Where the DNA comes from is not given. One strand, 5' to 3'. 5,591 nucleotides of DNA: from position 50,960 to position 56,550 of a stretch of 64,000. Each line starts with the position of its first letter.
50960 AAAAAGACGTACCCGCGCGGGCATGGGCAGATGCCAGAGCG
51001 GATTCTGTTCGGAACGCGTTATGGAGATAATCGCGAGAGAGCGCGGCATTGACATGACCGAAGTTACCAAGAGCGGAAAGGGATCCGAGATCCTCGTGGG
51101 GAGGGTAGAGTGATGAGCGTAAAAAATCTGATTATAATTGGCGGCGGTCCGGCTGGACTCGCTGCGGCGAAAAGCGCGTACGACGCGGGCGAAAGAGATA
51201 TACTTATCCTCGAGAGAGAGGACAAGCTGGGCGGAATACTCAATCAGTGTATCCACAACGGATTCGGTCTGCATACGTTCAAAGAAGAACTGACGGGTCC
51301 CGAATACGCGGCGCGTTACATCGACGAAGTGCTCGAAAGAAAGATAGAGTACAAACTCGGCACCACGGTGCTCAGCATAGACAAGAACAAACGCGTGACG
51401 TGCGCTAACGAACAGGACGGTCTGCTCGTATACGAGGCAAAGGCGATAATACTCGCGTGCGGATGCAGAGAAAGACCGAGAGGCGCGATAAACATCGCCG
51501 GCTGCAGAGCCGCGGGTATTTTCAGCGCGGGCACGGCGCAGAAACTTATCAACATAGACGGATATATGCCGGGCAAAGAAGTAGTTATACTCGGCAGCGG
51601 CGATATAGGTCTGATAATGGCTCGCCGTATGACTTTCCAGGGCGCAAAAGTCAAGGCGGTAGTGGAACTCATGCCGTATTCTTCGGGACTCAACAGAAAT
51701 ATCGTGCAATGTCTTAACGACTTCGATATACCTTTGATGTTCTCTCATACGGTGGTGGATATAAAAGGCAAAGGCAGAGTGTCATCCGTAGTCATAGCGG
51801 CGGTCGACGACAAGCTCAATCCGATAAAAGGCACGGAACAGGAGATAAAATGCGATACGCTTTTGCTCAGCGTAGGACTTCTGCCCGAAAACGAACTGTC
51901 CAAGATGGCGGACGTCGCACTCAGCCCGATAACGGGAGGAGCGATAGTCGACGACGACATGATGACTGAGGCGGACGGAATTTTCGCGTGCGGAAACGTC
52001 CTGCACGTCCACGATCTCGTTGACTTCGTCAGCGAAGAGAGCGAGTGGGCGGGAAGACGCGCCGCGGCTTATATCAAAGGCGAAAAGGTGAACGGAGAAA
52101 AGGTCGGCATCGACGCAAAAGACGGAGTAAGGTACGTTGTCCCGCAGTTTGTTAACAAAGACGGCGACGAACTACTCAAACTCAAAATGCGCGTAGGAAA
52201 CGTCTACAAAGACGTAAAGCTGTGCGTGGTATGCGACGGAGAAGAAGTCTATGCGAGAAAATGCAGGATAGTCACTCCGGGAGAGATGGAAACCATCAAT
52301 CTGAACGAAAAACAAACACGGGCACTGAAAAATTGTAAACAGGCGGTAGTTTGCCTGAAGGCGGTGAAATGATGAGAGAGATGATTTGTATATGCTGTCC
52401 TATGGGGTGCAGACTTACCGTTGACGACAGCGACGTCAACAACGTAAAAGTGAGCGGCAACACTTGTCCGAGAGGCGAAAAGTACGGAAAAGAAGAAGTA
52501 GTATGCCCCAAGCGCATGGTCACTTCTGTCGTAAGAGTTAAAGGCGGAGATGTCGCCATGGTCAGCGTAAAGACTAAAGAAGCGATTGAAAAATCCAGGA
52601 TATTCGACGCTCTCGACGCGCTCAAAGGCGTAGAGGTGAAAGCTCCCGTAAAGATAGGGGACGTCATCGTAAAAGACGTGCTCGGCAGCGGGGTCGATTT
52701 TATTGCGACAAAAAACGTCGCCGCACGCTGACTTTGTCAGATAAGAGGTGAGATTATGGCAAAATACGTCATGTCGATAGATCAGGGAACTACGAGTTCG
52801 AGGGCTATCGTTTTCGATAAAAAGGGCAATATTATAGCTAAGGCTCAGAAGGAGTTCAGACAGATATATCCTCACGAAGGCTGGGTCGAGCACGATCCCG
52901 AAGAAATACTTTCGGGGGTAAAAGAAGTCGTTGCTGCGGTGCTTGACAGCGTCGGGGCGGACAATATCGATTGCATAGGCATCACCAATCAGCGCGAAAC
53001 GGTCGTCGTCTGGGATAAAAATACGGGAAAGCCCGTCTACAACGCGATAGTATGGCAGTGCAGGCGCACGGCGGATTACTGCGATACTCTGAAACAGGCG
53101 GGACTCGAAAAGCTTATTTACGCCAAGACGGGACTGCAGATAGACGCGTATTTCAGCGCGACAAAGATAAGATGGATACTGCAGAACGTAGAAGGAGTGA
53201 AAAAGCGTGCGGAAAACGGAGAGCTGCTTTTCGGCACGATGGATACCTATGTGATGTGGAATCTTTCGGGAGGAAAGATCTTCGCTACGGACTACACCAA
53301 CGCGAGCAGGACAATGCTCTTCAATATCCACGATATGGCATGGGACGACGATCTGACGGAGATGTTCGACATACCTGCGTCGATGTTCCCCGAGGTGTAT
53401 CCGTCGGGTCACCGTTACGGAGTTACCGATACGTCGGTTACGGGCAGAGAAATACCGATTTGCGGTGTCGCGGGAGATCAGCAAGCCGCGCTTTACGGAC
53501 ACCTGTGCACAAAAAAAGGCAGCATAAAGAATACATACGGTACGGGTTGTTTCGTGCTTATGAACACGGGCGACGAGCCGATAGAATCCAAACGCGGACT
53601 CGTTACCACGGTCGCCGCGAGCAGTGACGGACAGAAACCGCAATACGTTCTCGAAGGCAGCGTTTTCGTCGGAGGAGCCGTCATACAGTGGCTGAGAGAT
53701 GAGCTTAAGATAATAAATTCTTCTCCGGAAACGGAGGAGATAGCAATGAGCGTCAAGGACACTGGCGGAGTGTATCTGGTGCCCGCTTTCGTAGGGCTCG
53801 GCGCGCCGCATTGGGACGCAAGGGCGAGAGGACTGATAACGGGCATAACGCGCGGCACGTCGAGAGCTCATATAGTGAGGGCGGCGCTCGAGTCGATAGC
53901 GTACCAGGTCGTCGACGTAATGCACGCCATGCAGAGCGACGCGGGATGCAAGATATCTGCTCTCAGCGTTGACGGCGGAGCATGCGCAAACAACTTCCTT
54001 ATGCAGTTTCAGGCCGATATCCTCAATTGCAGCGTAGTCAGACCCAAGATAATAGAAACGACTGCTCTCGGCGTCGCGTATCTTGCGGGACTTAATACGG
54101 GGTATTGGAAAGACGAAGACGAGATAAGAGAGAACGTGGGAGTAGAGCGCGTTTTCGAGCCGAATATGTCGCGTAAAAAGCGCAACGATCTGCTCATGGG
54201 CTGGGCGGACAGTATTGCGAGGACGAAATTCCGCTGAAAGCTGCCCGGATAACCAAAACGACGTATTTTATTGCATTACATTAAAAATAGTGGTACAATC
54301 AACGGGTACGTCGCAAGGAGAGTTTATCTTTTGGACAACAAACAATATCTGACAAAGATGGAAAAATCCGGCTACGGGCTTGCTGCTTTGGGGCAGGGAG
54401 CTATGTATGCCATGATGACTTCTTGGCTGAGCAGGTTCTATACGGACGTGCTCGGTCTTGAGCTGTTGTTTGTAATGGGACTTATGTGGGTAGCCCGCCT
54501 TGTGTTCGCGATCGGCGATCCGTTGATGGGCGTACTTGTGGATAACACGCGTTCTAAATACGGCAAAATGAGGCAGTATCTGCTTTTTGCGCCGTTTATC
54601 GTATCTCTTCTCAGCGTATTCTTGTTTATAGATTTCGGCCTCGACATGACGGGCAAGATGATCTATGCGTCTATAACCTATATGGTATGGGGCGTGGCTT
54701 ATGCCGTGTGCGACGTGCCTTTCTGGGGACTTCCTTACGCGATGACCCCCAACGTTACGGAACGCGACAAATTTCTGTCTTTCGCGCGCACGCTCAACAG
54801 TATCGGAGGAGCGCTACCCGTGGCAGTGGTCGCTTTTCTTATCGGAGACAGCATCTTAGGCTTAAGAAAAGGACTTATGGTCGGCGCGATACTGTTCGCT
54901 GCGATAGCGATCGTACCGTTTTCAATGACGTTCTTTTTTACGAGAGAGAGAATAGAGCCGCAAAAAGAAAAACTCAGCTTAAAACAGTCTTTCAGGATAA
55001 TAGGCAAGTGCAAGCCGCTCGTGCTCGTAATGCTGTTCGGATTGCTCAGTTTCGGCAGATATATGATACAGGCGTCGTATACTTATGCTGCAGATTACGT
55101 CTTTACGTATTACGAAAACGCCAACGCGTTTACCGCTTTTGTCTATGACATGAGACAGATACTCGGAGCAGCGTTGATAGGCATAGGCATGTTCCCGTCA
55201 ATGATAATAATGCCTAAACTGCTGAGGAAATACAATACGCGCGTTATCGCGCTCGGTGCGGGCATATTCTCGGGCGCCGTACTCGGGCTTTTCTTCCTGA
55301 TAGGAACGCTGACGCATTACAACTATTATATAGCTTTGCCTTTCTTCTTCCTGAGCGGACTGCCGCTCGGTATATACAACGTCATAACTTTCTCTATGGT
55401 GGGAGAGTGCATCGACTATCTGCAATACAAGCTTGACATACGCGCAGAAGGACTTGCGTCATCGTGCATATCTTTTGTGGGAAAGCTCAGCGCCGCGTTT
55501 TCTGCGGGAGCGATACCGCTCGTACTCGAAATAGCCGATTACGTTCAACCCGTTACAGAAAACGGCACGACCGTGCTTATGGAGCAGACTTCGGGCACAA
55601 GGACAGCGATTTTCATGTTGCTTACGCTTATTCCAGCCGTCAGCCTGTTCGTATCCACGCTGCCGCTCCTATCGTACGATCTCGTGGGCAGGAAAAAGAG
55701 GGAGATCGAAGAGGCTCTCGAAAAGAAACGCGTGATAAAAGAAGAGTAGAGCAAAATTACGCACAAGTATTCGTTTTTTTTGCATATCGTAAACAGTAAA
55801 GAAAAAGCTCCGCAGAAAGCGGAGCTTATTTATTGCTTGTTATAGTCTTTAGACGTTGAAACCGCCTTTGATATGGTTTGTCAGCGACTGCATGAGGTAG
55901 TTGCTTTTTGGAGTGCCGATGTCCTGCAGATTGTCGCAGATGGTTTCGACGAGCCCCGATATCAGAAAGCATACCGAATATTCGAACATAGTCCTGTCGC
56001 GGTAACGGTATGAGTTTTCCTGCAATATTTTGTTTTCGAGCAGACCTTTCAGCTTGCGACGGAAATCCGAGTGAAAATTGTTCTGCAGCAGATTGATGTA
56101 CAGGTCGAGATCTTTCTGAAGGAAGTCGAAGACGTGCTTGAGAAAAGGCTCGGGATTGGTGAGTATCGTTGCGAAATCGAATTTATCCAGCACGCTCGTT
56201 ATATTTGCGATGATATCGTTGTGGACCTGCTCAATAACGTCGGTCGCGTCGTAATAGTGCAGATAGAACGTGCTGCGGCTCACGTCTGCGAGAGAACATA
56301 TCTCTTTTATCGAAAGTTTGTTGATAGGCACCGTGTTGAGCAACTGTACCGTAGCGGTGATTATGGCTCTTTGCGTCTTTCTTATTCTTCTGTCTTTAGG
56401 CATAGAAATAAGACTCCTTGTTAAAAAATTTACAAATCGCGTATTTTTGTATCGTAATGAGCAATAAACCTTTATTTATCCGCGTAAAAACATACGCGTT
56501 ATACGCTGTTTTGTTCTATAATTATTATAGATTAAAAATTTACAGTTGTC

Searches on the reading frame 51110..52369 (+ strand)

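Call 37: search_protein_families(library=pfam, proteins=[window:51110-52369:+], max_evalue=0.001)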
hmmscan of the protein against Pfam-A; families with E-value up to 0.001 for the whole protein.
window:51110-52369:+ (420 aa): 9 families
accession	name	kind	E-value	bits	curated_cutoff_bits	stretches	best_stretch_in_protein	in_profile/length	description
PF07992.20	Pyr_redox_2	-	1.2e-31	110.6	26.1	1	6-298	2-277/291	Pyridine nucleotide-disulphide oxidoreductase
PF13738.12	Pyr_redox_3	-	3.8e-14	53.1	30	2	56-295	72-305/305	Pyridine nucleotide-disulphide oxidoreductase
PF00070.33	Pyr_redox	-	9e-09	36.2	22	0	158-229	2-79/82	Pyridine nucleotide-disulphide oxidoreductase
PF12831.13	FAD_oxidored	-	2.1e-08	34.3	27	1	7-44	2-38/416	FAD dependent oxidoreductase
PF00890.30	FAD_binding_2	-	7.5e-08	32.4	20.4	1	7-42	2-36/414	FAD binding domain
PF03486.20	HI0933_like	-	2.3e-07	31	50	1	6-41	2-36/244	HI0933-like protein Rossmann domain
PF13450.12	NAD_binding_8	-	9.2e-07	29.5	21.9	1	9-47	1-38/68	NAD(P)-binding Rossmann-like domain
PF01266.30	DAO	-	8e-06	26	27.9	0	7-41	2-35/353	FAD dependent oxidoreductase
PF01946.23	Thi4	-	0.00042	20.1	26.2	0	5-42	18-55/235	Thi4 family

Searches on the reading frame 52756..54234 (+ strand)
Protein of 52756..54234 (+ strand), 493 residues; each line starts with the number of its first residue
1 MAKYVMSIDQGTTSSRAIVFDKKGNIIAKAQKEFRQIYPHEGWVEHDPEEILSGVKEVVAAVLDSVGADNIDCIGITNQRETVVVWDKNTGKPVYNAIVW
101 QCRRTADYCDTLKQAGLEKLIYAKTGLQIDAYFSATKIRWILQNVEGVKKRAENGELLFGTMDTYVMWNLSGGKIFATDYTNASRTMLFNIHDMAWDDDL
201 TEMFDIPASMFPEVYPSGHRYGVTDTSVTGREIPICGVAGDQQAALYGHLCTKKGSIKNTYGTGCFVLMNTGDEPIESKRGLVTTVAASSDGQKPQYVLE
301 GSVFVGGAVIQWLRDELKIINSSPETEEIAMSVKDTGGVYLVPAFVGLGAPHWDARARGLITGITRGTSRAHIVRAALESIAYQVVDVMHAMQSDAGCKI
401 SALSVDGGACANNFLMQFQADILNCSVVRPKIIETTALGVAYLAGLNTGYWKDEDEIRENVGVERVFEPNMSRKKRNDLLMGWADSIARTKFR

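Call 37: search_protein_families(library=pfam, proteins=[window:52756-54234:+], max_evalue=0.001)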
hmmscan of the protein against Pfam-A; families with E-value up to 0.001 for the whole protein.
window:52756-54234:+ (493 aa): 3 families
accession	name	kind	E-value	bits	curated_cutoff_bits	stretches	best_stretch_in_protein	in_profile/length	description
PF00370.27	FGGY_N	-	3.8e-80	269.5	28.8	1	4-248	1-245/245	FGGY family of carbohydrate kinases, N-terminal domain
PF02782.22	FGGY_C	-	1.7e-48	165.5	27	1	259-446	3-196/198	FGGY family of carbohydrate kinases, C-terminal domain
PF01869.26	BcrAD_BadFG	-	6.6e-05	23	31.5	0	8-70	3-59/271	BadF/BadG/BcrA/BcrD ATPase family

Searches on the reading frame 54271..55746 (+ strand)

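Call 37: search_protein_families(library=pfam, proteins=[window:54271-55746:+], max_evalue=0.001)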
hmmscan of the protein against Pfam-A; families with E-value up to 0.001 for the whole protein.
window:54271-55746:+ (492 aa): 2 families
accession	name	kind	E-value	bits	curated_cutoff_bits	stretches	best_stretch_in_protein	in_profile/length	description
PF13347.12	MFS_2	-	1.1e-58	199.3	27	1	34-471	1-425/427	MFS/sugar transport protein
PF07690.21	MFS_1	-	8.4e-12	45.1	33.4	2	158-381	113-323/347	Major Facilitator Superfamily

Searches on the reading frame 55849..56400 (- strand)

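Call 37: search_protein_families(library=pfam, proteins=[window:55849-56400:-], max_evalue=0.001)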
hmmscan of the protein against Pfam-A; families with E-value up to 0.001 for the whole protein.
window:55849-56400:- (183 aa): 2 families
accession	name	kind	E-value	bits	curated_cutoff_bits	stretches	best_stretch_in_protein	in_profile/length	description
PF14278.11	TetR_C_8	-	9.1e-07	29.4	26.1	1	82-160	2-84/103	Transcriptional regulator C-terminal region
PF00440.29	TetR_N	-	1.7e-05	24.9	24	1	13-49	1-37/47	Bacterial regulatory proteins, tetR family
